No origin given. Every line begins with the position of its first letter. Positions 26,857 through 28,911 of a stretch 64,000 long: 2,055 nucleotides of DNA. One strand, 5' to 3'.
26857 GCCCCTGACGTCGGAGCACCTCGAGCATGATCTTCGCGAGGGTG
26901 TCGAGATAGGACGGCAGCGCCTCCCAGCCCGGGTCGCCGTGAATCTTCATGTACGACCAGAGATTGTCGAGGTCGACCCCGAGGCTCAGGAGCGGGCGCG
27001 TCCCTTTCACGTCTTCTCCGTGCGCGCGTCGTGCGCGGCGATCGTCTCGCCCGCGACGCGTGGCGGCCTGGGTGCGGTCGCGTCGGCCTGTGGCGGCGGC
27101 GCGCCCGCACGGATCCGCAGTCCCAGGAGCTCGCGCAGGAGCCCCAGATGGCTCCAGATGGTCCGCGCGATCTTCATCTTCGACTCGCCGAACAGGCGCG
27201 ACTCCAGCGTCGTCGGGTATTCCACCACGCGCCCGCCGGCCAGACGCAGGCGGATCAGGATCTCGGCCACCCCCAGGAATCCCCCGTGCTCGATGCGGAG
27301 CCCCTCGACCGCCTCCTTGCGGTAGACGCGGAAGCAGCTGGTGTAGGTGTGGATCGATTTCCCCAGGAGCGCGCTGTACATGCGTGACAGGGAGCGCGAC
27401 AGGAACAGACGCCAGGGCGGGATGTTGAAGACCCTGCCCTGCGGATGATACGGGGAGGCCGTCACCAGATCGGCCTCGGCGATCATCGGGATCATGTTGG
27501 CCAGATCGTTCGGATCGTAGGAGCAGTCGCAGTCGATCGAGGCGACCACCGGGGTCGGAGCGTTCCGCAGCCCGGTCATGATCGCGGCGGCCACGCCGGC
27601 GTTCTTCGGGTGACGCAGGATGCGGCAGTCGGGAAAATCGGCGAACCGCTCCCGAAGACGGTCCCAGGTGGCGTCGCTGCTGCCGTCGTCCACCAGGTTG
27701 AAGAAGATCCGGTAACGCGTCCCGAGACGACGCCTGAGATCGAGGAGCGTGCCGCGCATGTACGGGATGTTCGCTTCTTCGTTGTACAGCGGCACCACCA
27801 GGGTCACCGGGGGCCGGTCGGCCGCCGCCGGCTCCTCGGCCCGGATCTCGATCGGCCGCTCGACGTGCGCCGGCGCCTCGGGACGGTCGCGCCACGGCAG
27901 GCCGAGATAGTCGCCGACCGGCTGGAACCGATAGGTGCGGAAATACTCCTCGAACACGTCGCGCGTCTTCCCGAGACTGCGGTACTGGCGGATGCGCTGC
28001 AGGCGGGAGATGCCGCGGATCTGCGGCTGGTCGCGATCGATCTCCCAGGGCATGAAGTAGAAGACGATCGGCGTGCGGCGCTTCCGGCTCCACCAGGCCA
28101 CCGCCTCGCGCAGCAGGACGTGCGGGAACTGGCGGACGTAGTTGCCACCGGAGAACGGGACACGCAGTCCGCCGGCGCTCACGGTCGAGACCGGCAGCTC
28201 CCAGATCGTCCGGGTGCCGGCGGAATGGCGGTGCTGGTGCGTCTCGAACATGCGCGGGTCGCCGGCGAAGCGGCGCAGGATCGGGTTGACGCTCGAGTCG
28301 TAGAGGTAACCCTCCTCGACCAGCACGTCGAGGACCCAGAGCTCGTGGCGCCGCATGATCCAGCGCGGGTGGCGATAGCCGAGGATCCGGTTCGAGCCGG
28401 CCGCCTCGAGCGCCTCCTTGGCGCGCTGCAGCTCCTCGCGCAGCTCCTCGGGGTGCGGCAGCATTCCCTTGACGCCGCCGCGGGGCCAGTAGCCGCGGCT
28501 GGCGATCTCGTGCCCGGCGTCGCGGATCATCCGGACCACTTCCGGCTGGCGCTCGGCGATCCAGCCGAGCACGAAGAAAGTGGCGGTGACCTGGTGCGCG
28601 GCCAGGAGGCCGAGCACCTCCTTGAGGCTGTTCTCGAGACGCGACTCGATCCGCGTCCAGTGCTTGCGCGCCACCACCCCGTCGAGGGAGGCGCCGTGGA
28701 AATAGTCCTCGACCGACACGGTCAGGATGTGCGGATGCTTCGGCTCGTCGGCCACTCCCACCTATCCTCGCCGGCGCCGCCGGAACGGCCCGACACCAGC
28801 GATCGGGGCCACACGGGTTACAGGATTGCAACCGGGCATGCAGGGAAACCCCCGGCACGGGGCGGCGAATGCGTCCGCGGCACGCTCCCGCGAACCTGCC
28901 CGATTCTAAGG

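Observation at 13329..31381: Candidate novel Arn/Lgm-like aminosugar glycoconjugate-modification island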

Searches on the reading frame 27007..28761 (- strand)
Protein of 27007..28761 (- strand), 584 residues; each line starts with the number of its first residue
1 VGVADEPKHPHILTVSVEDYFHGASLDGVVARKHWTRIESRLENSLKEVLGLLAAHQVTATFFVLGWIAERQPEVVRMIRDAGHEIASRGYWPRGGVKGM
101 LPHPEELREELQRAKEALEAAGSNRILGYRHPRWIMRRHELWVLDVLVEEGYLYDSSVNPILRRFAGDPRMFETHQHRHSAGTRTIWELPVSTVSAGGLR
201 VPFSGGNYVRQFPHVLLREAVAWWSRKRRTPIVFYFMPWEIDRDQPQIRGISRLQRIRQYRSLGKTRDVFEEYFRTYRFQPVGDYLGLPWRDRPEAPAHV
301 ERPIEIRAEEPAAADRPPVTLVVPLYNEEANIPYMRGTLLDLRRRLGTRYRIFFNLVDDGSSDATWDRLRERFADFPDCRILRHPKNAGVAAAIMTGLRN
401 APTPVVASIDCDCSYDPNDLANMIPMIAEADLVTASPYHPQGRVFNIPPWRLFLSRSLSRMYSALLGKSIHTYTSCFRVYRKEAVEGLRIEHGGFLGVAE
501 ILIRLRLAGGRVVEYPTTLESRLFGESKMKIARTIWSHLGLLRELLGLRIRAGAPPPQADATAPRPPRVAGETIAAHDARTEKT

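Call 8: search_protein_families(library=pfam, proteins=[window:27007-28761:-], max_evalue=0.01)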
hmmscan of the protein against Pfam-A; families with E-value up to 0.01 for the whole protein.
window:27007-28761:- (584 aa): 4 families
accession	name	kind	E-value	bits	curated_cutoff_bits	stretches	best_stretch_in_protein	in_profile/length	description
PF11959.13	DUF3473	-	5e-29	101.3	29.6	1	156-285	1-128/130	Domain of unknown function (DUF3473)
PF00535.33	Glycos_transf_2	-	1.1e-26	94.2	23.3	1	321-486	2-165/168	Glycosyl transferase family 2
PF01522.26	Polysacc_deac_1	-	3.2e-13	50.2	23.1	1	45-132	20-104/124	Polysaccharide deacetylase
PF10111.15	Glyco_tranf_2_2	-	0.00083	19.4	27.3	1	320-430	1-109/276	Glycosyltransferase like family 2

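Call 10: find_encoding_contigs(protein=window:27007-28761:-, flank=10000, max_places=6)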
Protein window:27007-28761:- (584 aa): no gene with exactly this product is on record in the collection.

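Call 12: search_protein_families(library=ncbifam, proteins=[window:27007-28761:-], max_evalue=0.001)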
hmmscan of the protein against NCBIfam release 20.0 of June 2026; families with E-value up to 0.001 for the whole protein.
window:27007-28761:- (584 aa): 19 families
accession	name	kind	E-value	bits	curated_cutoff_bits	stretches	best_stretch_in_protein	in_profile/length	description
TIGR03006.1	pepcterm_polyde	equivalog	2.2e-72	243.5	276.2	1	13-283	3-268/272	XrtA system polysaccharide deacetylase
NF007986.1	PRK10714.1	equivalog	1.1e-14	54.2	529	1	319-536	8-217/316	undecaprenyl-phosphate 4-deoxy-4-formamido-L-arabinose transferase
TIGR03965.1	mycofact_glyco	equivalog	2.2e-13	49.9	280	1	310-437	66-189/467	mycofactocin biosynthesis glycosyltransferase MftF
NF041391.1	DPhHxTase_Halo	equivalog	2.3e-12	46.3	375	1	356-529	28-192/213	dolichyl-phosphate hexose transferase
TIGR03937.1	PgaC_IcaA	equivalog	2.8e-12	46.3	422.3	1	305-436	32-159/407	poly-beta-1,6-N-acetyl-D-glucosamine synthase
TIGR02764.1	spore_ybaN_pdaB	equivalog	1.4e-11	44.5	237.4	1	43-133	18-105/191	polysaccharide deacetylase family sporulation protein PdaB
NF041875.1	EPS_EpsD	equivalog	2e-09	37.3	370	1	322-469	4-147/325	exopolysaccharide biosynthesis glycosyltransferase EpsD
NF047588.1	GlcsyltransPgfSStrep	equivalog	2.1e-09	37.1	500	1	319-485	3-164/308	glycosyltransferase PgfS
NF058614.1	PPMAGASynPpgS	equivalog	9.4e-09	35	370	1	320-519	3-196/226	polyprenyl-phospho-N-acetylgalactosaminyl synthase PpgS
TIGR04243.1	nodulat_NodB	equivalog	1.4e-08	34.5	240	1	48-125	19-93/197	chitooligosaccharide deacetylase NodB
NF007482.0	PRK10073.1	equivalog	1.2e-07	31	423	1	316-433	5-116/334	glycosyltransferase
TIGR02873.1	spore_ylxY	hypoth_equivalog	1.6e-06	27.6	391.5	1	44-123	98-174/268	probable sporulation protein, polysaccharide deacetylase family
NF045821.1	PgAcgDacpgdA1_Bac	equivalog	6.9e-06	25.1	400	1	48-91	105-148/282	peptidoglycan-N-acetylglucosamine deacetylase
TIGR02884.1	spore_pdaA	equivalog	3.8e-05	23.5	298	1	47-132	53-136/224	delta-lactam-biosynthetic de-N-acetylase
TIGR04182.1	glyco_TIGR04182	equivalog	5.6e-05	22.7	325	1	319-523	2-194/293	S-layer glycoprotein N-glycosyltransferase AglJ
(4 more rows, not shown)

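Call 13: find_homologous_proteins(query=window:27007-28761:-, max_evalue=1e-10)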
Query window:27007-28761:- (584 aa): 3051 proteins with E <= 1e-10 among 8000 candidates; the best 120 are listed.
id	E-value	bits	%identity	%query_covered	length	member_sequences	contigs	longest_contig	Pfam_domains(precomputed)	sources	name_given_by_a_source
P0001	0.0e+0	1346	100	100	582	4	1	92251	PF11959.14,PF01522.27,PF00535.33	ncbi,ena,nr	ncbi:MAG TPA: DUF3473 domain-containing protein [Patescibacteria group bacterium]|nr:DUF3473 domain-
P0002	0.0e+0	1214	91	99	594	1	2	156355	PF11959.14,PF01522.27,PF00535.33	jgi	jgi:polysaccharide deacetylase family protein (PEP-CTERM system associated)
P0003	0.0e+0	1199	90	100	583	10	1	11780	PF11959.14,PF01522.27,PF00535.33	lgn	-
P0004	0.0e+0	1180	89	99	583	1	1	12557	PF11959.14,PF01522.27,PF00535.33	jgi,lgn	jgi:polysaccharide deacetylase family protein (PEP-CTERM system associated)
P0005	0.0e+0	1108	86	92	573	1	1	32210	PF11959.14,PF01522.27,PF00535.33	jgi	jgi:polysaccharide deacetylase family protein (PEP-CTERM system associated)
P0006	0.0e+0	1040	83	93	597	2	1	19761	PF11959.14,PF10111.15,PF01522.27,PF00535.33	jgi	jgi:polysaccharide deacetylase family protein (PEP-CTERM system associated)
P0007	0.0e+0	1040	81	95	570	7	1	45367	PF11959.14,PF10111.15,PF01522.27,PF00535.33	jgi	-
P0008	0.0e+0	1038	81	94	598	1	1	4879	PF11959.14,PF10111.15,PF01522.27,PF00535.33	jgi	jgi:polysaccharide deacetylase family protein (PEP-CTERM system associated)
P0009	0.0e+0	1037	79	97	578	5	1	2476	PF11959.14,PF10111.15,PF01522.27,PF00535.33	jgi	-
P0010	0.0e+0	1036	81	96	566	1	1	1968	PF11959.14,PF01522.27,PF00535.33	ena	-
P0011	0.0e+0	1035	80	97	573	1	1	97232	PF11959.14,PF10111.15,PF01522.27,PF00535.33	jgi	jgi:polysaccharide deacetylase family protein (PEP-CTERM system associated)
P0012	0.0e+0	1034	79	98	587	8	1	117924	PF11959.14,PF10111.15,PF01522.27,PF00535.33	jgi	-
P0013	0.0e+0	1033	81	96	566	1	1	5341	PF11959.14,PF01522.27,PF00535.33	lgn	-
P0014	0.0e+0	1029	81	93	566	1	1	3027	PF11959.14,PF01522.27,PF00535.33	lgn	-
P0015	0.0e+0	1028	81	95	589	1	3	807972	PF11959.14,PF10111.15,PF01522.27,PF00535.33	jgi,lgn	jgi:polysaccharide deacetylase family protein (PEP-CTERM system associated)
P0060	2.0e-219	748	59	92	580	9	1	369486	PF11959.14,PF13641.13,PF01522.27,PF00535.33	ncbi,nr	ncbi:MAG: DUF3473 domain-containing protein [Deltaproteobacteria bacterium]|nr:DUF3473 domain-contai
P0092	8.4e-197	674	56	93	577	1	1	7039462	PF11959.14,PF10111.15,PF01522.27,PF00535.33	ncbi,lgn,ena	-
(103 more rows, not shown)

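Call 14: find_encoding_contigs(protein=P0092, flank=10000, max_places=3)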
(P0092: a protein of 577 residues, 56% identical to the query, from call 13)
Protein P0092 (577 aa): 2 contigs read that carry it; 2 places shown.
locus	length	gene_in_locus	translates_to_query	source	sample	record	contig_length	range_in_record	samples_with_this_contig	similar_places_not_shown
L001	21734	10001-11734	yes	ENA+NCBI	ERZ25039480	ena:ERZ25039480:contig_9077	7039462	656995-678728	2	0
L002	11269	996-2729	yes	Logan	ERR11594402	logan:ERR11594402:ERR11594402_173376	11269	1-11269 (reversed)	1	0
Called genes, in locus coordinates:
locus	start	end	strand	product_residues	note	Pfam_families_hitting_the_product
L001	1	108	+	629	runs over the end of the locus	PF13522:GATase_6, PF13537:GATase_7, PF00733:Asn_synthase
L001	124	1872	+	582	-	PF03721:UDPG_MGDP_dh_N, PF00984:UDPG_MGDP_dh, PF03720:UDPG_MGDP_dh_C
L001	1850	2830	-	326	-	PF02350:Epimerase_2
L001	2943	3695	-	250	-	-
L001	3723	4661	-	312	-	PF01408:GFO_IDH_MocA, PF22725:GFO_IDH_MocA_C3 (weak), PF02894:GFO_IDH_MocA_C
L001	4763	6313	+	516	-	-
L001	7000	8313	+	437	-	PF03446:NAD_binding_2 (weak), PF03721:UDPG_MGDP_dh_N, PF00984:UDPG_MGDP_dh, PF03720:UDPG_MGDP_dh_C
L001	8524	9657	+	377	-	PF14397:ATPgrasp_ST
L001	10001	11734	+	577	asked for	PF01522:Polysacc_deac_1, PF11959:DUF3473, PF00535:Glycos_transf_2, PF10111:Glyco_tranf_2_2 (weak)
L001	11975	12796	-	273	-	PF13448:DUF4114 (weak), PF07589:PEP_exosort_dom (weak)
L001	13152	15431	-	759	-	-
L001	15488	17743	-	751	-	-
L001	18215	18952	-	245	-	PF13448:DUF4114 (weak), PF07589:PEP_exosort_dom (weak)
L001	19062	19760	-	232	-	PF07589:PEP_exosort_dom (weak)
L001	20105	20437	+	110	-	-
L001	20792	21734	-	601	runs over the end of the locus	PF13428:TPR_14 (faint), PF13431:TPR_17 (faint), PF13432:TPR_16 (faint), PF07719:TPR_2 (faint), PF13176:TPR_7 (faint), PF13414:TPR_11 (faint), PF14559:TPR_19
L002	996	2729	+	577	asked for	PF01522:Polysacc_deac_1, PF11959:DUF3473, PF00535:Glycos_transf_2, PF10111:Glyco_tranf_2_2 (weak)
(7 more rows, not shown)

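Call 15: find_encoding_contigs(protein=P0060, flank=10000, max_places=3)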
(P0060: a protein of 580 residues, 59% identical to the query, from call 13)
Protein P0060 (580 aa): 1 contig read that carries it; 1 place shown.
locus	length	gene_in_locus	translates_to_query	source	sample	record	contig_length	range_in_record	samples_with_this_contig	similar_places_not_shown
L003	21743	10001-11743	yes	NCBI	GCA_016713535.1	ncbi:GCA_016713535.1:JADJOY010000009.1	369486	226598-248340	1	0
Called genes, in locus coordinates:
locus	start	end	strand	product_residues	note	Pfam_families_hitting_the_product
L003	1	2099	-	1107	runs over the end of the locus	PF00672:HAMP, PF00512:HisKA, PF02518:HATPase_c, PF00072:Response_reg, PF01627:Hpt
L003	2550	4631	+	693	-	PF00270:DEAD, PF04851:ResIII, PF22527:DEXQc_Suv3 (weak), PF08148:DSHCT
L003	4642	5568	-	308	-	PF02558:ApbA, PF08546:ApbA_C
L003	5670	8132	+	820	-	PF07995:GSDH, PF00801:PKD, PF18911:PKD_4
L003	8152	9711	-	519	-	-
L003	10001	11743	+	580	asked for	PF01522:Polysacc_deac_1, PF11959:DUF3473, PF00535:Glycos_transf_2, PF13641:Glyco_tranf_2_3 (weak)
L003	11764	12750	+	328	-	PF01522:Polysacc_deac_1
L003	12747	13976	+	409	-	PF01041:DegT_DnrJ_EryC1, PF01053:Cys_Met_Meta_PP (weak)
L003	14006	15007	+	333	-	PF01408:GFO_IDH_MocA, PF03435:Sacchrp_dh_NADP (weak), PF03447:NAD_binding_3 (weak), PF22725:GFO_IDH_MocA_C3, PF02894:GFO_IDH_MocA_C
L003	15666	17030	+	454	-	PF01266:DAO (faint), PF01593:Amino_oxidase, PF13450:NAD_binding_8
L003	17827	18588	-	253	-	-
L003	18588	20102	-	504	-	PF03023:MurJ, PF13440:Polysacc_synt_3 (weak)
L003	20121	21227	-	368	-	PF13439:Glyco_transf_4, PF13579:Glyco_trans_4_4, PF20706:GT4-conflict, PF00534:Glycos_transf_1, PF13692:Glyco_trans_1_4, PF13524:Glyco_trans_1_2 (weak)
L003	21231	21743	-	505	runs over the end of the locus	PF04932:Wzy_C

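Call 16: find_encoding_contigs(protein=P0001, flank=10000, max_places=3)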
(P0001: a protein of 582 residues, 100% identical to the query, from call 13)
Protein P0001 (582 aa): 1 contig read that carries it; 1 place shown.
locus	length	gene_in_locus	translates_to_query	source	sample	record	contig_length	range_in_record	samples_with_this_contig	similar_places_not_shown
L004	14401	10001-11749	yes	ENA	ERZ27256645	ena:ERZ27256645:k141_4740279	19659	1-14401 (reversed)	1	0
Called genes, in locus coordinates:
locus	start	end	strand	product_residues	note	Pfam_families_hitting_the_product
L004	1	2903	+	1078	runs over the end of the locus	PF01590:GAF, PF13185:GAF_2, PF13492:GAF_3 (weak), PF02518:HATPase_c, PF00072:Response_reg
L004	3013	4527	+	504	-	PF13598:DUF4139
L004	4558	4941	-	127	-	PF04126:Cyclophil_like, PF18050:Cyclophil_like2 (weak)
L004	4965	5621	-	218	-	PF02798:GST_N (weak), PF13409:GST_N_2, PF13417:GST_N_3, PF13410:GST_C_2 (weak)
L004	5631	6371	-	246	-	PF00300:His_Phos_1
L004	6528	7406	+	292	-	PF00892:EamA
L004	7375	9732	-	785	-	-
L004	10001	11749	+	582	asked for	PF01522:Polysacc_deac_1, PF11959:DUF3473, PF00535:Glycos_transf_2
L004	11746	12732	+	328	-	PF01522:Polysacc_deac_1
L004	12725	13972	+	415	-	PF02350:Epimerase_2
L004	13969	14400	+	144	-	?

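Call 17: find_encoding_contigs(protein=P0015, flank=10000, max_places=3)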
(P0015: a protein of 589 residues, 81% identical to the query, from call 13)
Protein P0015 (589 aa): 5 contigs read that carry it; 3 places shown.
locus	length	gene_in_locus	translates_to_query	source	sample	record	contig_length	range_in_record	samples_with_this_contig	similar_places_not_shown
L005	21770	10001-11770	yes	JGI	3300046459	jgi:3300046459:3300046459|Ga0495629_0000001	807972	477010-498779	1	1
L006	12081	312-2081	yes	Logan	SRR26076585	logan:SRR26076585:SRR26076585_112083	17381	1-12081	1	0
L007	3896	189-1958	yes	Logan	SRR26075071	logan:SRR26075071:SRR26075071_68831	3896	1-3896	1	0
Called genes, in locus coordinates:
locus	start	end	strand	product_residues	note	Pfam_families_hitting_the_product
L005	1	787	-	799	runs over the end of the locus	PF02225:PA, PF04389:Peptidase_M28, PF04253:TFR_dimer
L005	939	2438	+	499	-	PF13598:DUF4139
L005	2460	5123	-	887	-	PF01564:Spermine_synth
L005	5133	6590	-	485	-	-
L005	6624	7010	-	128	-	PF04126:Cyclophil_like, PF18050:Cyclophil_like2 (weak)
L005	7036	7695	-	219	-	PF02798:GST_N, PF13409:GST_N_2, PF13417:GST_N_3, PF13410:GST_C_2 (weak)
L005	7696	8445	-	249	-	PF00300:His_Phos_1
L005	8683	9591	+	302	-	PF00892:EamA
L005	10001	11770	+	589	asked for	PF01522:Polysacc_deac_1, PF11959:DUF3473, PF00535:Glycos_transf_2, PF10111:Glyco_tranf_2_2 (weak)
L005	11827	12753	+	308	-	PF01522:Polysacc_deac_1, PF03065:Glyco_hydro_57 (faint)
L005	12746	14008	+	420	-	PF02350:Epimerase_2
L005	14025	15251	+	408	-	PF01041:DegT_DnrJ_EryC1, PF01212:Beta_elim_lyase (weak)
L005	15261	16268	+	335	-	PF01118:Semialdhyde_dh (weak), PF01408:GFO_IDH_MocA, PF03435:Sacchrp_dh_NADP (weak), PF03447:NAD_binding_3 (weak), PF22725:GFO_IDH_MocA_C3, PF02894:GFO_IDH_MocA_C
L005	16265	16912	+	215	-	PF25084:LbH_EIF2B (weak), PF25087:GMPPB_C (faint), PF00132:Hexapep (weak), PF14602:Hexapep_2 (weak)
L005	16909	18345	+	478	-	PF01266:DAO (weak), PF01593:Amino_oxidase, PF13450:NAD_binding_8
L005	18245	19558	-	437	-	PF09594:GT87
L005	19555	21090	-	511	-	-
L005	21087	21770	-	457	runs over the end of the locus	PF02366:PMT (weak), PF13231:PMT_2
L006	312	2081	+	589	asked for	PF01522:Polysacc_deac_1, PF11959:DUF3473, PF00535:Glycos_transf_2, PF10111:Glyco_tranf_2_2 (weak)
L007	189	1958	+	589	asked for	PF01522:Polysacc_deac_1, PF11959:DUF3473, PF00535:Glycos_transf_2, PF10111:Glyco_tranf_2_2 (weak)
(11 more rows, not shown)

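Call 19: find_related_loci(query=A1, collection=genome_contigs, flank=10000)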
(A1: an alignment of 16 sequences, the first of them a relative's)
Query A1 (582 aa) in genome_contigs; peptide patterns used: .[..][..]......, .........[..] (x = any residue, [..] = any of these).
161 stretches matched a pattern; 101 encode a relative of the query (tblastn E <= 1e-3); the best 80 are kept; 80 distinct loci.
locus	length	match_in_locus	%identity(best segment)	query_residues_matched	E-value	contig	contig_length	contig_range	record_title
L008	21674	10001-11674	81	9-563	0e+0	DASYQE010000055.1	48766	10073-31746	MAG TPA_asm: Candidatus Polarisedimenticolia bacterium isolate SMAG_U4477 k141_2422636, whole genome shotgun sequence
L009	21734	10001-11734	79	9-581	0e+0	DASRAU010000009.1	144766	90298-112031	MAG TPA_asm: Verrucomicrobiia bacterium isolate SMAG_U11126 k141_2402075, whole genome shotgun sequence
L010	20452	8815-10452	80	1-538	0e+0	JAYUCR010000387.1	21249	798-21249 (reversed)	MAG: Acidobacteriota bacterium isolate GFS_6995 GFS_6995_386, whole genome shotgun sequence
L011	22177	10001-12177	60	9-543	0e+0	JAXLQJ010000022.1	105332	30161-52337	MAG: bacterium isolate STL-UNK1 C4.31.fa-22, whole genome shotgun sequence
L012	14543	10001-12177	61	9-543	0e+0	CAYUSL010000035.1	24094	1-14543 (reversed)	MAG TPA_asm: uncultured bacterium isolate binchicken_co118_326 genome assembly, contig: NODE_2038_length_24094_cov_13.14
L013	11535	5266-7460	59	2-543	0e+0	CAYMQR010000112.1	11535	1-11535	MAG TPA_asm: uncultured bacterium isolate SRP173033_co1_392 genome assembly, contig: NODE_12559_length_11535_cov_6.39869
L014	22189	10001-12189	60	9-543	0e+0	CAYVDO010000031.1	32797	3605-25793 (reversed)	MAG TPA_asm: uncultured bacterium isolate binchicken_co245_204 genome assembly, contig: NODE_1142_length_32797_cov_6.330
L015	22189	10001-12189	59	6-543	0e+0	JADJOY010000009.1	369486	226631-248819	MAG: Deltaproteobacteria bacterium isolate Fred_18-Q3-R57-64_BATAC.269 tig00008069-10-3692540, whole genome shotgun sequ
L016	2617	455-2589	59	9-543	0e+0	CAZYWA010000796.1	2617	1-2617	MAG TPA_asm: uncultured bacterium isolate binchicken_co54_89 genome assembly, contig: NODE_86230_length_2617_cov_5.29859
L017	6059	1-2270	65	33-549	0e+0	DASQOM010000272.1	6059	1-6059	MAG TPA_asm: Planctomycetota bacterium isolate SMAG_U10803 k141_2961173, whole genome shotgun sequence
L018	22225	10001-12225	58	4-564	0e+0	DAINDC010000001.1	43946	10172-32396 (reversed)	MAG TPA_asm: Fibrobacterota bacterium isolate CTOTU41470 NODE_558_length_43946_cov_3.183090, whole genome shotgun sequen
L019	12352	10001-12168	60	9-549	0e+0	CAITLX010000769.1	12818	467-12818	MAG: uncultured delta proteobacterium isolate LJ-3-65m_bin-0446 genome assembly, contig: bin-0446:769/965, whole genome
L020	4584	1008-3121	58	9-544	0e+0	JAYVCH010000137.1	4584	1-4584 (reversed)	MAG: Fibrobacteria bacterium isolate GL30_UP_metabat_86 GL30_UP_metabat_86_136, whole genome shotgun sequence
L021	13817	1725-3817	58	1-543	0e+0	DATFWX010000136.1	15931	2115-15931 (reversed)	MAG TPA_asm: Polyangia bacterium isolate SMAG_U9502 k141_5832510, whole genome shotgun sequence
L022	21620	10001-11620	56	4-549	0e+0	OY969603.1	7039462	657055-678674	MAG: uncultured Acidobacteriota bacterium isolate MFD01476.bin.c.1 genome assembly, chromosome: 1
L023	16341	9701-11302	58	9-552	0e+0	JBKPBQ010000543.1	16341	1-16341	MAG: Acidobacteriota bacterium isolate GB_EKS_MAG_00074 GB_EKS_000000829957, whole genome shotgun sequence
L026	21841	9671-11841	54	9-562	0e+0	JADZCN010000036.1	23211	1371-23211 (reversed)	MAG: Acidobacteria bacterium isolate SJ725 c_000000303455, whole genome shotgun sequence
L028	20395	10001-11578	57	6-543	0e+0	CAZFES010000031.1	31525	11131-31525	MAG TPA_asm: uncultured Polyangiaceae bacterium isolate SRP193661_co2_177 genome assembly, contig: NODE_1333_length_3152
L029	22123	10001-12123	55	1-551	0e+0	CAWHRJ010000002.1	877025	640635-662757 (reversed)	MAG: uncultured proteobacterium isolate MFD06714.bin.2.117 genome assembly, contig: contig_12903, whole genome shotgun s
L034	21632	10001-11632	53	4-550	4e-179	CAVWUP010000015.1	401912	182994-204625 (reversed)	MAG: uncultured delta proteobacterium isolate MFD01689.bin.1.110 genome assembly, contig: contig_18975, whole genome sho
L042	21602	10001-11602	51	9-544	3e-166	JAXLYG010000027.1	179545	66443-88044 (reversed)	MAG: Polyangiales bacterium isolate STL-MYX7 C1.48.fa-27, whole genome shotgun sequence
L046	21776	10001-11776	50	2-560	0e+0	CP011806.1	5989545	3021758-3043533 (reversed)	Acidobacteria bacterium Mor1, partial sequence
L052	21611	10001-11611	47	9-538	5e-148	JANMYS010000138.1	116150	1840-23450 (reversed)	MAG: Gemmatimonadota bacterium isolate OTE_8_metabat_20 OTE_8_k141_1023016, whole genome shotgun sequence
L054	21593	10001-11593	46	9-543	7e-147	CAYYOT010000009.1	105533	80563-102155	MAG TPA_asm: uncultured Myxococcales bacterium isolate SRP128890_co1_37 genome assembly, contig: NODE_274_length_105533_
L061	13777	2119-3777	44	5-551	1e-142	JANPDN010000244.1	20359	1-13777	MAG: Rubrivivax sp. isolate VAR_78_metabat_367 VAR_78_k141_4262762, whole genome shotgun sequence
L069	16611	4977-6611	43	9-564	3e-140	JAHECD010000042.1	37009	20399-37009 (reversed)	MAG: Rubrivivax sp. isolate Ww161 NODE_1749_length_37009_cov_4.961939, whole genome shotgun sequence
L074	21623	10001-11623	43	5-548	3e-137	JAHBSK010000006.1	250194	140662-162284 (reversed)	MAG: Acidobacteria bacterium isolate ACE_ACI6 ACI6_6, whole genome shotgun sequence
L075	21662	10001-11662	40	4-568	3e-108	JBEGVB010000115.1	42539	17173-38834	MAG: Planctomycetota bacterium isolate riogrande_2019_sw_WHONDRS-S19S_0066_B_bin.112 scaffold_481373, whole genome shotg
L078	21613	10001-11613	43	5-549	2e-121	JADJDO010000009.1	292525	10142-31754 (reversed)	MAG: Ideonella sp. isolate Aved_18-Q3-R54-62_MAXAC.186 tig00013261-10-2943510, whole genome shotgun sequence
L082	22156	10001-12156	52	9-543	2e-164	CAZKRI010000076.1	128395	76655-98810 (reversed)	MAG TPA_asm: uncultured Myxococcales bacterium isolate binchicken_co165_396 genome assembly, contig: k141_1526084, whole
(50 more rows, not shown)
